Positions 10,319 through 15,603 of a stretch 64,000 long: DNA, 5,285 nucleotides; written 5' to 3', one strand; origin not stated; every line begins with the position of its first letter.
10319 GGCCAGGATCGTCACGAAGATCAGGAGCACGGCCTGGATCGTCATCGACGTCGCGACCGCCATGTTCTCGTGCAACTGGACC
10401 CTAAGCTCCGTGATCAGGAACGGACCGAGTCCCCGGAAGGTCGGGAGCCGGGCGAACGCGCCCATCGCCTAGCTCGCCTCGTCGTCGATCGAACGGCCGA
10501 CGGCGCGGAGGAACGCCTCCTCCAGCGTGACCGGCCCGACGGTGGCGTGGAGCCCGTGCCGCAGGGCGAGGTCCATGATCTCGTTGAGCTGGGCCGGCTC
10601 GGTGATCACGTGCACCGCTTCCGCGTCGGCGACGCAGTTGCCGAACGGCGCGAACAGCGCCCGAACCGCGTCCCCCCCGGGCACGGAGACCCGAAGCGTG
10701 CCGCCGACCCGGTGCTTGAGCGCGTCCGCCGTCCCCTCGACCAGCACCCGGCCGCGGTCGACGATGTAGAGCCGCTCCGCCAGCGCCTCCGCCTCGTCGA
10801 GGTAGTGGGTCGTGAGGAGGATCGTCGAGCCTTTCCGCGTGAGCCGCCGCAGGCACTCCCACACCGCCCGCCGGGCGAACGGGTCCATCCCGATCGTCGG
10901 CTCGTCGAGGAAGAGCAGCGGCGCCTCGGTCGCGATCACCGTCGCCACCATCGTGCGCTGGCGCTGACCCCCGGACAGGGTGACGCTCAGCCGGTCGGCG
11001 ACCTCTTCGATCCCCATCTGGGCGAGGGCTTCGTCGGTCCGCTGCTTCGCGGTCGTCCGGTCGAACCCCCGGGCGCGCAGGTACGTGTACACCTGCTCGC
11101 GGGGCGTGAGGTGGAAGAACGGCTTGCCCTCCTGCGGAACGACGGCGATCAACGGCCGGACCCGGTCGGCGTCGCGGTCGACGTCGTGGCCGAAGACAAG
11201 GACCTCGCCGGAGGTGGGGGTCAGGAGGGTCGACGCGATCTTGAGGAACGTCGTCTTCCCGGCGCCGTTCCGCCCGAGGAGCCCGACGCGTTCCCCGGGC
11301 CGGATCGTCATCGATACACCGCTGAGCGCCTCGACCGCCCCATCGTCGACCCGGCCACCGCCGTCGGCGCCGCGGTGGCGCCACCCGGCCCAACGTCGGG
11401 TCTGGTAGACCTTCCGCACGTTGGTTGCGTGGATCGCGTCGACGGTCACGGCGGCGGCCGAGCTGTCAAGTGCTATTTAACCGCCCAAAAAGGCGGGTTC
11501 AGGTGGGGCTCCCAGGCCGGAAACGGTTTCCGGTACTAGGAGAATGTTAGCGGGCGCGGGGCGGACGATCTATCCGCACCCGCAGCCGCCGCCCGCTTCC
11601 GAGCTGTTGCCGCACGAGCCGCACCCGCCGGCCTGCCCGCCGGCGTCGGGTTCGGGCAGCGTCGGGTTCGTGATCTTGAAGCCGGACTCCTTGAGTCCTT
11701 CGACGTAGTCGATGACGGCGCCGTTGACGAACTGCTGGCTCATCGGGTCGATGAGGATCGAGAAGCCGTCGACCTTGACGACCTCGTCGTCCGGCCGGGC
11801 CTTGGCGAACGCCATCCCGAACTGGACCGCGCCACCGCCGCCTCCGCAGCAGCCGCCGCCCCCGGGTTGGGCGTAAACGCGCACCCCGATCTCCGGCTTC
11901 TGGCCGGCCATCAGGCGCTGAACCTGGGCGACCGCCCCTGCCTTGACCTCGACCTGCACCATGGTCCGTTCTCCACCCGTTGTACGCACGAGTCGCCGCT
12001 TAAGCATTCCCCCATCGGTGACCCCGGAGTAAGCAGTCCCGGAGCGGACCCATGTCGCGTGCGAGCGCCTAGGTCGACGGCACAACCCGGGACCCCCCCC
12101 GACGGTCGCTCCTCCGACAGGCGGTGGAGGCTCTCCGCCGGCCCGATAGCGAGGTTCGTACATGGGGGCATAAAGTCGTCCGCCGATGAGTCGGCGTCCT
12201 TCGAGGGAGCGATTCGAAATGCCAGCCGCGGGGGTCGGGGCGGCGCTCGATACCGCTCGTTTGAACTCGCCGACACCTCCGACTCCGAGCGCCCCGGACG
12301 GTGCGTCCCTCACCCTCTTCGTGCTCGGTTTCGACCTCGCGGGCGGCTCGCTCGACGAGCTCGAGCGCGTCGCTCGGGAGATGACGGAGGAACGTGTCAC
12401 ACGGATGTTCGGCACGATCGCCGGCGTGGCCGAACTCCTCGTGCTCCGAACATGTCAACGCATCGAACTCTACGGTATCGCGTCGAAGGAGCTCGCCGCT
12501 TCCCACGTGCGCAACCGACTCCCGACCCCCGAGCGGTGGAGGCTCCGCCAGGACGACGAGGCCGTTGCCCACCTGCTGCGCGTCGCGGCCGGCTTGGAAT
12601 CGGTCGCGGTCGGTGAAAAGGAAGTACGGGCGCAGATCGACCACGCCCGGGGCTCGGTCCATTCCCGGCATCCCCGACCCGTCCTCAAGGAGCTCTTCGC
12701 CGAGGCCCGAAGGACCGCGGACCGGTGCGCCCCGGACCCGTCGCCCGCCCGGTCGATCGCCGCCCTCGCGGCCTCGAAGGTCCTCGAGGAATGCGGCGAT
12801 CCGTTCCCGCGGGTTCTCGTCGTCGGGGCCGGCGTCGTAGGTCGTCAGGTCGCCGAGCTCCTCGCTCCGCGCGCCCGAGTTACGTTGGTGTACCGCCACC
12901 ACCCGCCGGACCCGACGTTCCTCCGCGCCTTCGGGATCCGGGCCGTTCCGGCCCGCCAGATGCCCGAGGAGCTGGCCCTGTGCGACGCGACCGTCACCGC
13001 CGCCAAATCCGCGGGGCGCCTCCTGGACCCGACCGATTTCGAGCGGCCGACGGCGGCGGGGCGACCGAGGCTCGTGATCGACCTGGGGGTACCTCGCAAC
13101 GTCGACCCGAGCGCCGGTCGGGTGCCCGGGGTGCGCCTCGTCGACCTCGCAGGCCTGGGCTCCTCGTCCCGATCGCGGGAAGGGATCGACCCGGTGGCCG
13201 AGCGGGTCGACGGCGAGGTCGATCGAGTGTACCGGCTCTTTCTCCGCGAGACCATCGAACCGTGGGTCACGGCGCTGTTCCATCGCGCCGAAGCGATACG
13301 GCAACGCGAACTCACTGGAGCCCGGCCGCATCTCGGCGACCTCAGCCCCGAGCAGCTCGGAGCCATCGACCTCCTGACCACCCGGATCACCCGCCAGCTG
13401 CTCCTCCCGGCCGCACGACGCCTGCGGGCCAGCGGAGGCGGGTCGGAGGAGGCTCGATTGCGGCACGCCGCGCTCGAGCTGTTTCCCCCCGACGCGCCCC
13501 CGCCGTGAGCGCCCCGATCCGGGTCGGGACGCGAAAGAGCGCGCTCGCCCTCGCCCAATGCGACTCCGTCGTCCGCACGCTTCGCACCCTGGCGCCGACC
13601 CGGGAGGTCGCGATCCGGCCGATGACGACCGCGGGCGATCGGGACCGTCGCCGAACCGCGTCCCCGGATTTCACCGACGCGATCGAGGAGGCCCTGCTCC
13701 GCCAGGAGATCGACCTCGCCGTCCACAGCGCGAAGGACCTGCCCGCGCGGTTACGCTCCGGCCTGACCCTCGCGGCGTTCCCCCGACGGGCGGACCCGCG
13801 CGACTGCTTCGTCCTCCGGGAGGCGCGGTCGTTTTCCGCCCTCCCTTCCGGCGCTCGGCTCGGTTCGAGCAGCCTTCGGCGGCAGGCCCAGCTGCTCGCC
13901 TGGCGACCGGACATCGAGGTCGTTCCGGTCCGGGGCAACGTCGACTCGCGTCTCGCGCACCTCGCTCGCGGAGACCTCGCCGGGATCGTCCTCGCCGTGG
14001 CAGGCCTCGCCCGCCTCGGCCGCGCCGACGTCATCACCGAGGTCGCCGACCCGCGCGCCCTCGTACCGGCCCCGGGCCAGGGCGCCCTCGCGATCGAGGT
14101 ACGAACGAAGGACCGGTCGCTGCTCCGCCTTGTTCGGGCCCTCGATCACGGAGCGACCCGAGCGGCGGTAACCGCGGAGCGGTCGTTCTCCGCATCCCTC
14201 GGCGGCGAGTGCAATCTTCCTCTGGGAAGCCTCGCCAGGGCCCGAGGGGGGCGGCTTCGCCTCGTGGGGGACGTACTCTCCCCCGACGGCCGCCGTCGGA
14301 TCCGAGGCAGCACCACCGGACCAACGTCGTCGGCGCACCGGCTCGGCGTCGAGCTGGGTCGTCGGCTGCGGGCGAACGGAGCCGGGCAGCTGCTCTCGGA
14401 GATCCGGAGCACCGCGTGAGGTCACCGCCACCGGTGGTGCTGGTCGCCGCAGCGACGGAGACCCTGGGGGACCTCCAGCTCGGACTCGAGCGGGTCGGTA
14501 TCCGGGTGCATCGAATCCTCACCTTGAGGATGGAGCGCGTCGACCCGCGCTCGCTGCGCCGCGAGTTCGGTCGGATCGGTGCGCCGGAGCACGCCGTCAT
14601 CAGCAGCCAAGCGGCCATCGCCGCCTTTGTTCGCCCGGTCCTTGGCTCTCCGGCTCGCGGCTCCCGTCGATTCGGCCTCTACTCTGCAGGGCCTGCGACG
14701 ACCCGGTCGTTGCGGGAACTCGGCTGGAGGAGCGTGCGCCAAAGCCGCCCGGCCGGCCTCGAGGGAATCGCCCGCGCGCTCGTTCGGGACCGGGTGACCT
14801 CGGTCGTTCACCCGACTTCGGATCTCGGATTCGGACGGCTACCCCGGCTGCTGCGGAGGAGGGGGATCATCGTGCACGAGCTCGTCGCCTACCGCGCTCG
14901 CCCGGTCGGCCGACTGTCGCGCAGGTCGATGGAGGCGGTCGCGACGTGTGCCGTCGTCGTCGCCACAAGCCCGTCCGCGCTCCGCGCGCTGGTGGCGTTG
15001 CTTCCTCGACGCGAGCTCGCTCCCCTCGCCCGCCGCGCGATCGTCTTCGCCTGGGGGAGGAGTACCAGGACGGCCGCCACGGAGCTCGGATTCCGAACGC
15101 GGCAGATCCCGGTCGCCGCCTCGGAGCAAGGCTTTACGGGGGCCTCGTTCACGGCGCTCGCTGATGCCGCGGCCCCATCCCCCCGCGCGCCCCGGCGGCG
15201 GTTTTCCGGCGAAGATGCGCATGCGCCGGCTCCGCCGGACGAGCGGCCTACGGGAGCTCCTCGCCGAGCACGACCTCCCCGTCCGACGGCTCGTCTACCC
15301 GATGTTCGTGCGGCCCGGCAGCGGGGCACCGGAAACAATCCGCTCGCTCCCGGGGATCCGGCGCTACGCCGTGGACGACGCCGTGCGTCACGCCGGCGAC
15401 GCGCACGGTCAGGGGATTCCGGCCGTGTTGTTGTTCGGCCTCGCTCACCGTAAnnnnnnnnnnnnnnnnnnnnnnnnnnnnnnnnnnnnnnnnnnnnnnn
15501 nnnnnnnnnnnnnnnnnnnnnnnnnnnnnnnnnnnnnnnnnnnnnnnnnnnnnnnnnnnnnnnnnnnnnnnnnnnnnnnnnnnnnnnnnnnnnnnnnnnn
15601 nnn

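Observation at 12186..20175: Eight-gene haem operon encoding the coproporphyrin-type late steps (hemE, hemH, hemQ) in an archaeal context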

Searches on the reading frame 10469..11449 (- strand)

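Call 25: search_protein_families(library=pfam, proteins=[window:10469-11449:-], max_evalue=0.01)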
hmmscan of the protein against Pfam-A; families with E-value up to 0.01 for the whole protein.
window:10469-11449:- (326 aa): 5 families
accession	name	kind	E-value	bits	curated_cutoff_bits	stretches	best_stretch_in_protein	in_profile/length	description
PF00005.33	ABC_tran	-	3.3e-33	115.6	25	1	42-185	1-136/137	ABC transporter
PF13304.12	AAA_21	-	1e-12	49.2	27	1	173-215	253-298/304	AAA domain, putative AbiEii toxin, Type IV TA system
PF02463.25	SMC_N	-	0.00016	21.6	40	0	136-217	121-199/220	RecF/RecN/SMC N terminal domain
PF13555.12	AAA_29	-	0.0012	18.9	27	1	44-80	14-50/61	P-loop containing region of AAA domain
PF23479.1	Microp_apicomplexa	-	0.0037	17.4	27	1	194-227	12-45/65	Apicomplexa microprotein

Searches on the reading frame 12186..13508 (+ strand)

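Call 3: search_protein_families(library=pfam, proteins=[window:12186-13508:+])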
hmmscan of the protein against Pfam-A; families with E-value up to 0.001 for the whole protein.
window:12186-13508:+ (440 aa): 3 families
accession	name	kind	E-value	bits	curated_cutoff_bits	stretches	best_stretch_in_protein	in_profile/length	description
PF05201.20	GlutR_N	-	1.8e-18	67.2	27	1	55-180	9-146/151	Glutamyl-tRNAGlu reductase, N-terminal domain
PF01488.26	Shikimate_DH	-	2.7e-12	47.4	24.3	1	209-321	14-132/138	Shikimate / quinate 5-dehydrogenase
PF00745.25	GlutR_dimer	-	3.7e-10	40.5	22.9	1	341-433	6-97/99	Glutamyl-tRNAGlu reductase, dimerisation domain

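Call 4: search_protein_families(library=ncbifam, proteins=[window:12186-13508:+])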
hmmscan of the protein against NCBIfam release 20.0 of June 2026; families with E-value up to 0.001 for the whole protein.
window:12186-13508:+ (440 aa): 7 families
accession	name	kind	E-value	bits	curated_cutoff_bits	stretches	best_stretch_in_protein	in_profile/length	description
NF000744.0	PRK00045.1-3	equivalog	8.2e-37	127.1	429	1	46-433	5-422/447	glutamyl-tRNA reductase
TIGR01035.1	hemA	equivalog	7e-34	117.5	209.55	1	45-417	2-397/416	glutamyl-tRNA reductase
NF000750.0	PRK00045.3-4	equivalog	6e-27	94.7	289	1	56-406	18-384/439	glutamyl-tRNA reductase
NF000752.0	PRK00045.4-2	equivalog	1.7e-10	40.6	381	1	82-227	45-201/412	glutamyl-tRNA reductase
NF001909.0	PRK00676.1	equivalog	1.2e-07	31.1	478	1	52-154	11-117/338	glutamyl-tRNA reductase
NF010548.0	PRK13940.1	equivalog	4.6e-06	25.7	469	1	78-311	38-283/414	glutamyl-tRNA reductase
NF000751.1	PRK00045.4-1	equivalog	0.00063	18.9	478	0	82-226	45-202/426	glutamyl-tRNA reductase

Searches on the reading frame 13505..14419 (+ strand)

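Call 3: search_protein_families(library=pfam, proteins=[window:13505-14419:+])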
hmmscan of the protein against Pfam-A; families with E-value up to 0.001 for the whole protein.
window:13505-14419:+ (304 aa): 2 families
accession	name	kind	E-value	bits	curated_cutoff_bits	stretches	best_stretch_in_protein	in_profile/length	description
PF01379.25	Porphobil_deam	-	7.6e-67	225.3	22.1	1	5-206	1-205/207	Porphobilinogen deaminase, dipyromethane cofactor binding domain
PF03900.20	Porphobil_deamC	-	6e-12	46.2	26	1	221-289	3-73/74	Porphobilinogen deaminase, C-terminal domain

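Call 4: search_protein_families(library=ncbifam, proteins=[window:13505-14419:+])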
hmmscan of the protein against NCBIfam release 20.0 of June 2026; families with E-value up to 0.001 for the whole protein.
window:13505-14419:+ (304 aa): 2 families
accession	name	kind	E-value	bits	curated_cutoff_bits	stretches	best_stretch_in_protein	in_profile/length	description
TIGR00212.1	hemC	equivalog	1.2e-89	300.2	164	1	5-289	1-290/293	hydroxymethylbilane synthase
NF002202.0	PRK01066.1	equivalog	1.3e-40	139.2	251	1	3-214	19-230/241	hydroxymethylbilane synthase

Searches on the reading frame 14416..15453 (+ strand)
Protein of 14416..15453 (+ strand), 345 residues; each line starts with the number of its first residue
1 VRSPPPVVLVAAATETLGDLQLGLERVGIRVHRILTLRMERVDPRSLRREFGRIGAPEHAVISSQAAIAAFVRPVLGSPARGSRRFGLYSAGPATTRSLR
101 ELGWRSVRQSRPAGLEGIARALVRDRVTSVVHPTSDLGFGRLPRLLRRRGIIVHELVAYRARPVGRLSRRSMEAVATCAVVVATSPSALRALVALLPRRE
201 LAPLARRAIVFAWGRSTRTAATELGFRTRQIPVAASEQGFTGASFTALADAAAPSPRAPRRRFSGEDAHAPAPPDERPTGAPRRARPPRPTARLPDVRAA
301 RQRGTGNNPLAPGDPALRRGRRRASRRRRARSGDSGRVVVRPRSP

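Call 3: search_protein_families(library=pfam, proteins=[window:14416-15453:+])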
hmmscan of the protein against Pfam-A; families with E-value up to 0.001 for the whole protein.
window:14416-15453:+ (345 aa): 1 family
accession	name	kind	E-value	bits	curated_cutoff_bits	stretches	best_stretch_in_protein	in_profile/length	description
PF02602.20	HEM4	-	5.8e-24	84.9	27.5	1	23-236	6-225/231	Uroporphyrinogen-III synthase HemD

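Call 4: search_protein_families(library=ncbifam, proteins=[window:14416-15453:+])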
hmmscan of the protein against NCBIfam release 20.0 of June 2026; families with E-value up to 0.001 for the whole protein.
window:14416-15453:+ (345 aa): 3 families
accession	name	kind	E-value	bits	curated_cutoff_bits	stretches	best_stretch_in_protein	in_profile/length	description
NF004594.0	PRK05928.4-3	equivalog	8.8e-08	31.8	365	1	24-219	20-204/237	uroporphyrinogen-III synthase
NF004593.0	PRK05928.4-2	equivalog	8.4e-06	25.4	275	1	89-238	83-233/247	uroporphyrinogen-III synthase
NF006621.0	PRK09189.1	equivalog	0.00039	20.1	223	0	170-228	40-96/240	uroporphyrinogen-III synthase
